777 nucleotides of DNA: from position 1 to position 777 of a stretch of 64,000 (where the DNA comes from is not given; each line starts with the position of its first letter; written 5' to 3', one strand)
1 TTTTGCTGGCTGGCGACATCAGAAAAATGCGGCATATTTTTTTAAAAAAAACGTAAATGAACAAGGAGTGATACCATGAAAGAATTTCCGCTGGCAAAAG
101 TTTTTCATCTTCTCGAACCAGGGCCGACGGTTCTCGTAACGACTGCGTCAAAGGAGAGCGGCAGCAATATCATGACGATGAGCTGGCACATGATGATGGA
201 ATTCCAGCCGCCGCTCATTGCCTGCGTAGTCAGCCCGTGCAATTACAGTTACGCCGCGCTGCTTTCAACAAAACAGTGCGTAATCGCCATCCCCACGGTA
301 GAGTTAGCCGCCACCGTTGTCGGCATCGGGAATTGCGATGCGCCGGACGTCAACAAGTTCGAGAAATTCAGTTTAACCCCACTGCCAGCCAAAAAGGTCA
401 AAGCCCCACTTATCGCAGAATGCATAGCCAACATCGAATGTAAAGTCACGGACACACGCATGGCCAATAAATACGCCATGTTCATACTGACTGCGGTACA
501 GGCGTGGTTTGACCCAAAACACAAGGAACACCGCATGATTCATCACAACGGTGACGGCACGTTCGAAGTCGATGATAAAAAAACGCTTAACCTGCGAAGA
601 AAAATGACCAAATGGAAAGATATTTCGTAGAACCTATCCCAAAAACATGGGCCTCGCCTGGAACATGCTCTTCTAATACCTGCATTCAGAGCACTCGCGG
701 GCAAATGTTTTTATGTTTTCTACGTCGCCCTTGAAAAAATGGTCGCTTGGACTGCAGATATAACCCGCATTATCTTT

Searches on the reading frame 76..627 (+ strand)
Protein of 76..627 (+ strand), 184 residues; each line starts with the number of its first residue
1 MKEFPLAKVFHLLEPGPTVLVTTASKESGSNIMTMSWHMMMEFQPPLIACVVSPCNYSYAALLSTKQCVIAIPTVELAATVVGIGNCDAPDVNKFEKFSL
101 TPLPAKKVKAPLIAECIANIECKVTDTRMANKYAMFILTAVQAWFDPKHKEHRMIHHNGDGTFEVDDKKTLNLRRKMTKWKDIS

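Call 76: find_encoding_contigs(protein=window:76-627:+, flank=10000, max_places=2)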
Protein window:76-627:+ (184 aa): 8 contigs read that carry it; 2 places shown.
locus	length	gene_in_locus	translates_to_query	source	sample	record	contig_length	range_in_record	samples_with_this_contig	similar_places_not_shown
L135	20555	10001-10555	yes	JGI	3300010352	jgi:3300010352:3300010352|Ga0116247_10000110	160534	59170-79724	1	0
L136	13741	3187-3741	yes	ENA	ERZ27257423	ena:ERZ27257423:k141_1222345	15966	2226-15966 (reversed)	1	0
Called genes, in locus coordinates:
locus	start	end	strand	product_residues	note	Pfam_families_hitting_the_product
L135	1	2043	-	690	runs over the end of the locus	PF00009:GTP_EFTU, PF03144:GTP_EFTU_D2, PF22042:EF-G_D2, PF14492:EFG_III, PF03764:EFG_IV, PF00679:EFG_C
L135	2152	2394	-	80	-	-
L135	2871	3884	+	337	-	-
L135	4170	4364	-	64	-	-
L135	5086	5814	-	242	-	-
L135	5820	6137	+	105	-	-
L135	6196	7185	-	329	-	PF03255:ACCA, PF01039:Carboxyl_trans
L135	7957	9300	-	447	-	PF00474:SSF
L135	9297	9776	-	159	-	PF00383:dCMP_cyt_deam_1, PF14437:MafB19-deam, PF14439:Bd3614-deam (weak)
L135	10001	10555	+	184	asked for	PF01613:Flavin_Reduct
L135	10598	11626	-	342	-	PF01208:URO-D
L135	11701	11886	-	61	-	-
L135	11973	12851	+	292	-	PF07883:Cupin_2 (weak), PF12833:HTH_18, PF00165:HTH_AraC (weak)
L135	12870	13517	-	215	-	PF05148:Methyltransf_8, PF13489:Methyltransf_23, PF13847:Methyltransf_31, PF08241:Methyltransf_11, PF08242:Methyltransf_12, PF13649:Methyltransf_25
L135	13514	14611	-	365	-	PF01408:GFO_IDH_MocA, PF22725:GFO_IDH_MocA_C3, PF02894:GFO_IDH_MocA_C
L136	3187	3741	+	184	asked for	PF01613:Flavin_Reduct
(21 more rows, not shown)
